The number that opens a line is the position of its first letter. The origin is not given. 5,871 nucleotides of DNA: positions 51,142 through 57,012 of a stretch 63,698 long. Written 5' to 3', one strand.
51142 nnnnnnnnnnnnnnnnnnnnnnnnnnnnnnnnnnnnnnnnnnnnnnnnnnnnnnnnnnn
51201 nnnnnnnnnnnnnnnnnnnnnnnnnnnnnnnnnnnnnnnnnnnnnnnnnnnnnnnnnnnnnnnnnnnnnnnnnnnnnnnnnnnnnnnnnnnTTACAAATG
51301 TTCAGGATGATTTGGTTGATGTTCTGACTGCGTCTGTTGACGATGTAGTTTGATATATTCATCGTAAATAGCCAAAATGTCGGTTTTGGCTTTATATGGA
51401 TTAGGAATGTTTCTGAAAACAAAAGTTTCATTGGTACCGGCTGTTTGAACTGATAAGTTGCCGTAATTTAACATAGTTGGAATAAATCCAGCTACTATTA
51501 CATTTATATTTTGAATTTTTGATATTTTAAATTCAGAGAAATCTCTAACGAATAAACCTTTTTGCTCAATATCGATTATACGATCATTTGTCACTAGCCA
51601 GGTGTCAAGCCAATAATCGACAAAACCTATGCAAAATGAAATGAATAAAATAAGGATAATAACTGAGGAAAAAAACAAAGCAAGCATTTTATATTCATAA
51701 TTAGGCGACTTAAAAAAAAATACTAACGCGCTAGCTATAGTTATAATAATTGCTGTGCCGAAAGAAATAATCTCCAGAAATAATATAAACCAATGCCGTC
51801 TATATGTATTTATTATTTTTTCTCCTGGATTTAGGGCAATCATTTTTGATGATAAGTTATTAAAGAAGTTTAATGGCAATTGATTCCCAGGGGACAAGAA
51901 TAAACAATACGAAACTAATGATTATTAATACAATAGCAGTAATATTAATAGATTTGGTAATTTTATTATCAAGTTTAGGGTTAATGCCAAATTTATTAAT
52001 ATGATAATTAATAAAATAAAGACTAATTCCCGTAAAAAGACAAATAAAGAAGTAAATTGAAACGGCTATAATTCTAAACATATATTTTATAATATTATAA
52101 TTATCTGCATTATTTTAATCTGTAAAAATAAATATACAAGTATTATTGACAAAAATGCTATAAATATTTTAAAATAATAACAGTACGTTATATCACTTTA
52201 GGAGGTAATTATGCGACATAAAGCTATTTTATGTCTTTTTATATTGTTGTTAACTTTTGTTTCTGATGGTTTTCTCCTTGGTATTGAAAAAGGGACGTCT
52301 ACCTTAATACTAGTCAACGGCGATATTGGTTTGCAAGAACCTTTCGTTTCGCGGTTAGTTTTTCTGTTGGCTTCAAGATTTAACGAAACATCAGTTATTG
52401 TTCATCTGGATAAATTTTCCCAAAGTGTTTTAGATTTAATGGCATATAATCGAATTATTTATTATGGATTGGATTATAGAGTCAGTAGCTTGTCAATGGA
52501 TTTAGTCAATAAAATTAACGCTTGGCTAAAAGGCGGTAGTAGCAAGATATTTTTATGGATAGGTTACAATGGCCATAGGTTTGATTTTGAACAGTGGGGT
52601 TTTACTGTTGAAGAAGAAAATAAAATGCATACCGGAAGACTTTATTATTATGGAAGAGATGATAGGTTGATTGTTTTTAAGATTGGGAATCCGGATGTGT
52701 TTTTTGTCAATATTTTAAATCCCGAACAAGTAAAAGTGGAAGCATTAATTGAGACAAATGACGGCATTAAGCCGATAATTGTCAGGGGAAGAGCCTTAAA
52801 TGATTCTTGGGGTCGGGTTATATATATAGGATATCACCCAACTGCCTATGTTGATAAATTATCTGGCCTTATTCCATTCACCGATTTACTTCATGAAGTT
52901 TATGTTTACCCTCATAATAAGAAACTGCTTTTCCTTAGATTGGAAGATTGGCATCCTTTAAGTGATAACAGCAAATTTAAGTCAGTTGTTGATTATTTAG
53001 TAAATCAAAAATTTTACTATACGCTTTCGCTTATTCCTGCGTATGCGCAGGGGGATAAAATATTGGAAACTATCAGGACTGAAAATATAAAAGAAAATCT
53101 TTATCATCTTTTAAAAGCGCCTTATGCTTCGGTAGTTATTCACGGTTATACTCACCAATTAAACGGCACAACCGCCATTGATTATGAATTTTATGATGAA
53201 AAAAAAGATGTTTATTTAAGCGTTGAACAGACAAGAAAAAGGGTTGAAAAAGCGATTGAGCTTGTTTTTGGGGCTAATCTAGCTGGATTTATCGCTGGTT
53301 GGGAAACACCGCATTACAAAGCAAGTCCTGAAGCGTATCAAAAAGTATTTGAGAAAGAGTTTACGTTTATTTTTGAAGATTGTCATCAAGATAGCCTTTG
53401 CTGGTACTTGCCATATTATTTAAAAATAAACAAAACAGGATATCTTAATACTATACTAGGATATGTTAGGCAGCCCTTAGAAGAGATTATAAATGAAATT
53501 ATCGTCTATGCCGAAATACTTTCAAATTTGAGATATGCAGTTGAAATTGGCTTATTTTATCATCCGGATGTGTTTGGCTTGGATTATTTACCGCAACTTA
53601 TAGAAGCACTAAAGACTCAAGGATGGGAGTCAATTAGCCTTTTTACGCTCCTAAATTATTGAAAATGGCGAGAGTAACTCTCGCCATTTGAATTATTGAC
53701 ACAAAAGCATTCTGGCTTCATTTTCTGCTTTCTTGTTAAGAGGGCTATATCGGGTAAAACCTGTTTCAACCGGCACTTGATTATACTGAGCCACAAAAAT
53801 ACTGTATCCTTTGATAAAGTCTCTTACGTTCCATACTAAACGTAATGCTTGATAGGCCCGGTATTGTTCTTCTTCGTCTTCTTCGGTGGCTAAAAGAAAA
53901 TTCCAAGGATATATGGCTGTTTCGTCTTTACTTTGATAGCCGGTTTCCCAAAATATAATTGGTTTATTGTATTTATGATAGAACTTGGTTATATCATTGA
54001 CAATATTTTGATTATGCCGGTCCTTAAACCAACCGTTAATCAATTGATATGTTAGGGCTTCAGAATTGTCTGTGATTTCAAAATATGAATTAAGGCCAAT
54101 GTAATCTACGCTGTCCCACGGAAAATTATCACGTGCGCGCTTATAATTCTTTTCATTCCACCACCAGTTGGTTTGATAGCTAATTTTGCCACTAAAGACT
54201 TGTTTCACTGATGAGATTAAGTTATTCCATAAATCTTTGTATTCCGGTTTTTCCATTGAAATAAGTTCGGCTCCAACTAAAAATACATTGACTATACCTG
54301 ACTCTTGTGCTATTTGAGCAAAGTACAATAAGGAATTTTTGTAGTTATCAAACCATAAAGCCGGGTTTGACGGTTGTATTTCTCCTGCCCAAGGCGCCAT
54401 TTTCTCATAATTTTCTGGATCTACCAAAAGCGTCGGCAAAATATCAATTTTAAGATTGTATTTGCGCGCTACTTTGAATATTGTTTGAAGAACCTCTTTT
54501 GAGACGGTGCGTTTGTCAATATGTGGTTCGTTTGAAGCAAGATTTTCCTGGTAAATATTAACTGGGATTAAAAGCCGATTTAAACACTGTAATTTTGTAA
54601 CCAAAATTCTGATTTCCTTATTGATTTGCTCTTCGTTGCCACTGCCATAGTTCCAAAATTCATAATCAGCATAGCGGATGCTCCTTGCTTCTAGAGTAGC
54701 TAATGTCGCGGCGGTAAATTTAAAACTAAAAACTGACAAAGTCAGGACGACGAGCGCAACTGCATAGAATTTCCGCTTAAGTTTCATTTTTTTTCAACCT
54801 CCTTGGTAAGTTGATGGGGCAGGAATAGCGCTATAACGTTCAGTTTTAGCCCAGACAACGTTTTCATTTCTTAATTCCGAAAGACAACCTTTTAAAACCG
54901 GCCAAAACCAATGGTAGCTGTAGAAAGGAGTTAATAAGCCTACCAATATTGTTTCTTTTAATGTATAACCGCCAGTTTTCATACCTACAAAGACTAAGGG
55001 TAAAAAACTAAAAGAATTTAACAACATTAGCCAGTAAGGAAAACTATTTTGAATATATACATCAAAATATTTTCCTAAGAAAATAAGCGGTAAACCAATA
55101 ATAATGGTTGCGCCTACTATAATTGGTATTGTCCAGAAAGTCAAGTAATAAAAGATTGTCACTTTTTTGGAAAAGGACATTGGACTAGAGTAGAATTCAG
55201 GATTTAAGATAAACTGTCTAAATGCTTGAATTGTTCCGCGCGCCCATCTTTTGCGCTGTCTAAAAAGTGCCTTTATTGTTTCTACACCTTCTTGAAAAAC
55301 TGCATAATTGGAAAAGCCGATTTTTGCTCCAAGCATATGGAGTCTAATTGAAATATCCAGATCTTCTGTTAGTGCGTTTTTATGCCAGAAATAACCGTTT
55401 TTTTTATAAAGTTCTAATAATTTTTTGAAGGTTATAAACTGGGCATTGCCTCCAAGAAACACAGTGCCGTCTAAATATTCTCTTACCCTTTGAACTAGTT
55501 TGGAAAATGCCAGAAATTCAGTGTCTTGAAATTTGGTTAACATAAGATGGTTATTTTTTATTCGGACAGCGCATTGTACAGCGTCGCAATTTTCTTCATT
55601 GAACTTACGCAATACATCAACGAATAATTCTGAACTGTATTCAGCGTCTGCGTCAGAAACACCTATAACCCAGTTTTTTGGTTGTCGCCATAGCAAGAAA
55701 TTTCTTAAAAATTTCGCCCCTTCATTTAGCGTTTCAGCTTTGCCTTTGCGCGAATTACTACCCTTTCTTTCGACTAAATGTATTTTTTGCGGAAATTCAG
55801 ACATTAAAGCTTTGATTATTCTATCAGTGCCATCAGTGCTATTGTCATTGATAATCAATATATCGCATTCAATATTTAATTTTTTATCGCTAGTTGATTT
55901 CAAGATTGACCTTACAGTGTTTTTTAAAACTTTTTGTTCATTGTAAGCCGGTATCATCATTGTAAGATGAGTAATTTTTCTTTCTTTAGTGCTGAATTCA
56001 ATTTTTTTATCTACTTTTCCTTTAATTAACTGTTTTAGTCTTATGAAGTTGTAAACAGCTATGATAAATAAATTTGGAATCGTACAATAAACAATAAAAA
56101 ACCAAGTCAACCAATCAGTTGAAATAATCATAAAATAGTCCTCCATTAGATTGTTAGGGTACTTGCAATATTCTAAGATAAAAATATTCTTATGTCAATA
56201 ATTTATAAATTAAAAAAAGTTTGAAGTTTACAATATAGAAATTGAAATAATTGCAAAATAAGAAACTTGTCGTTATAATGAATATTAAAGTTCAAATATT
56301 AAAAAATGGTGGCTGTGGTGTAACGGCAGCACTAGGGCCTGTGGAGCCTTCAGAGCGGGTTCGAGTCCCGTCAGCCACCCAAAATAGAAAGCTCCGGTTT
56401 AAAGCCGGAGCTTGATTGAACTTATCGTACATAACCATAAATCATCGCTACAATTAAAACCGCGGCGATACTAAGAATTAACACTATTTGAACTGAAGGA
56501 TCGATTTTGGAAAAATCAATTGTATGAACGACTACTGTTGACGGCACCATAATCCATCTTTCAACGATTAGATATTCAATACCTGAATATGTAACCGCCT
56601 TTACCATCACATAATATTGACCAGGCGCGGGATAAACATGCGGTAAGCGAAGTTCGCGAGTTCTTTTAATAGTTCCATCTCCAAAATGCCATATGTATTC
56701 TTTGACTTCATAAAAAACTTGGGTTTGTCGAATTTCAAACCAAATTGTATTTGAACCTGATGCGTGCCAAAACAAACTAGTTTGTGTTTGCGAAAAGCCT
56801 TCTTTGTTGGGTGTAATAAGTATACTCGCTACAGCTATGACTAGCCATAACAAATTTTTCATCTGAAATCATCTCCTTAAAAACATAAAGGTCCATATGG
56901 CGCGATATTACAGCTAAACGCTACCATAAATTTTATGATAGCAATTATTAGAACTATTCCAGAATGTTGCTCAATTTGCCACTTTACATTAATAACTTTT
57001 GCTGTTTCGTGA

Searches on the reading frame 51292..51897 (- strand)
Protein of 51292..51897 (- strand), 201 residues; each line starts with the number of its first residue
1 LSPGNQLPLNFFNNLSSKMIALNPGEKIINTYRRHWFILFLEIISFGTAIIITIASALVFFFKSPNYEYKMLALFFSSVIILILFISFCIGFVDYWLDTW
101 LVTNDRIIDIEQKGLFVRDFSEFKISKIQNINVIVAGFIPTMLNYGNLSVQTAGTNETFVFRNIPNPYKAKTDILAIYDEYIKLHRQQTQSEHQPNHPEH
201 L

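Call 12: search_protein_families(library=pfam, proteins=[window:51292-51897:-], max_evalue=0.1)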
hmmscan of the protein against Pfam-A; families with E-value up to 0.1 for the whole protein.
window:51292-51897:- (201 aa): 3 families
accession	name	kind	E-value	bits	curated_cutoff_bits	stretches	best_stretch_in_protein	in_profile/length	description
PF03703.20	bPH_2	-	3.1e-09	37.4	22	1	96-170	1-74/78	Bacterial PH domain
PF14470.12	bPH_3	-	0.0091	16.9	23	1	98-133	23-58/95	Bacterial PH domain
PF02096.25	60KD_IMP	-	0.035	14.5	35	1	19-99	100-150/163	60Kd inner membrane protein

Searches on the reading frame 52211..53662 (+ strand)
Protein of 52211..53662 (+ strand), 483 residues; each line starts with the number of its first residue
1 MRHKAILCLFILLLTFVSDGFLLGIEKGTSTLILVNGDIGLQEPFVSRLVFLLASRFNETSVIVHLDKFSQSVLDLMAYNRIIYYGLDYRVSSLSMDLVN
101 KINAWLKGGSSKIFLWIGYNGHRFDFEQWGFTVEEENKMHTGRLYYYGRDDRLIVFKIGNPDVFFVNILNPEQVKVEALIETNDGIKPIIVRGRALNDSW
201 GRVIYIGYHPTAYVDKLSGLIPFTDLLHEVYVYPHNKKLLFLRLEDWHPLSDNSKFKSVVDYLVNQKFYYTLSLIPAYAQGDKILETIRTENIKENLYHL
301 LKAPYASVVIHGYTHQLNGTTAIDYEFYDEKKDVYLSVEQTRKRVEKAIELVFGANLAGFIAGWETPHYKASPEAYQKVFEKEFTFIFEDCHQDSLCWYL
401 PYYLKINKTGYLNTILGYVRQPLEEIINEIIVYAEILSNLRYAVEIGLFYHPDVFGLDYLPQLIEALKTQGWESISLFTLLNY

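Call 12: search_protein_families(library=pfam, proteins=[window:52211-53662:+], max_evalue=0.1)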
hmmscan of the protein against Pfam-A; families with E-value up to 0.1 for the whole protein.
window:52211-53662:+ (483 aa): 1 family
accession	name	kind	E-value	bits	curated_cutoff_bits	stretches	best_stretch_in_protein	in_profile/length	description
PF10096.14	DUF2334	-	6.3e-26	91.7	26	1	241-466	3-202/203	Uncharacterized protein conserved in bacteria (DUF2334)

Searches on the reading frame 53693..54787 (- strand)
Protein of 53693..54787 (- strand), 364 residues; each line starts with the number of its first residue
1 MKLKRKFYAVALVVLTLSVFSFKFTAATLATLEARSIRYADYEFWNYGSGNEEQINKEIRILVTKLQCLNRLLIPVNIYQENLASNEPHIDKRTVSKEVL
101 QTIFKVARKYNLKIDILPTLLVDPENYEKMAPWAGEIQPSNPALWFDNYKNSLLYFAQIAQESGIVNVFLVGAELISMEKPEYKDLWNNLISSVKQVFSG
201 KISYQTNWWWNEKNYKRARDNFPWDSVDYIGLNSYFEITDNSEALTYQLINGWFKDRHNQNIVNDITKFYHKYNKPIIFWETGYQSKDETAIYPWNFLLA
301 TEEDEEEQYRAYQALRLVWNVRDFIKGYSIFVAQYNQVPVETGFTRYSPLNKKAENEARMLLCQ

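Call 81: search_protein_families(library=pfam, proteins=[window:53693-54787:-], max_evalue=0.00001)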
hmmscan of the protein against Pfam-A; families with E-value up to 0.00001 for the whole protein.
window:53693-54787:- (364 aa): 2 families
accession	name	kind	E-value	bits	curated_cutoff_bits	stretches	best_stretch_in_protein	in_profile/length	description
PF22612.2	GH113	-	4.4e-33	115.3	27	1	51-331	13-266/289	Glycoside Hydrolase Family 113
PF13547.12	GTA_TIM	-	5.4e-06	26.4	27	0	149-242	3-114/299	GTA TIM-barrel-like domain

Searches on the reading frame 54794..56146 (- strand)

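Call 81: search_protein_families(library=pfam, proteins=[window:54794-56146:-], max_evalue=0.00001)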
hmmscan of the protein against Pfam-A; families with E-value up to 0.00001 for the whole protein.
window:54794-56146:- (450 aa): 4 families
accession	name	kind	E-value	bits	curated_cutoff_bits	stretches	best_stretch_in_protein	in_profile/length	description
PF13641.12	Glyco_tranf_2_3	-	1.3e-21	78.1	27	1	61-304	3-230/230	Glycosyltransferase like family 2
PF13632.12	Glyco_trans_2_3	-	5.1e-20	72.6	27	1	165-371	6-170/198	Glycosyl transferase family group 2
PF00535.33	Glycos_transf_2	-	9.4e-19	68.4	23.3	1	64-210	3-131/168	Glycosyl transferase family 2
PF13506.12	Glyco_transf_21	-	3.1e-07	30.5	21.7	1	144-303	17-174/174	Glycosyl transferase family 21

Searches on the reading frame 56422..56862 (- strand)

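Call 81: search_protein_families(library=pfam, proteins=[window:56422-56862:-], max_evalue=0.00001)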
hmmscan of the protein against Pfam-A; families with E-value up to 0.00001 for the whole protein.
window:56422-56862:- (146 aa): 2 families
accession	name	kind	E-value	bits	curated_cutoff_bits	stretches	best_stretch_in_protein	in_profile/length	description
PF00801.26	PKD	-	5.1e-07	30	23.5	1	54-89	30-65/80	PKD domain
PF18911.6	PKD_4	-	5.3e-07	30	27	1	41-92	21-71/85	PKD domain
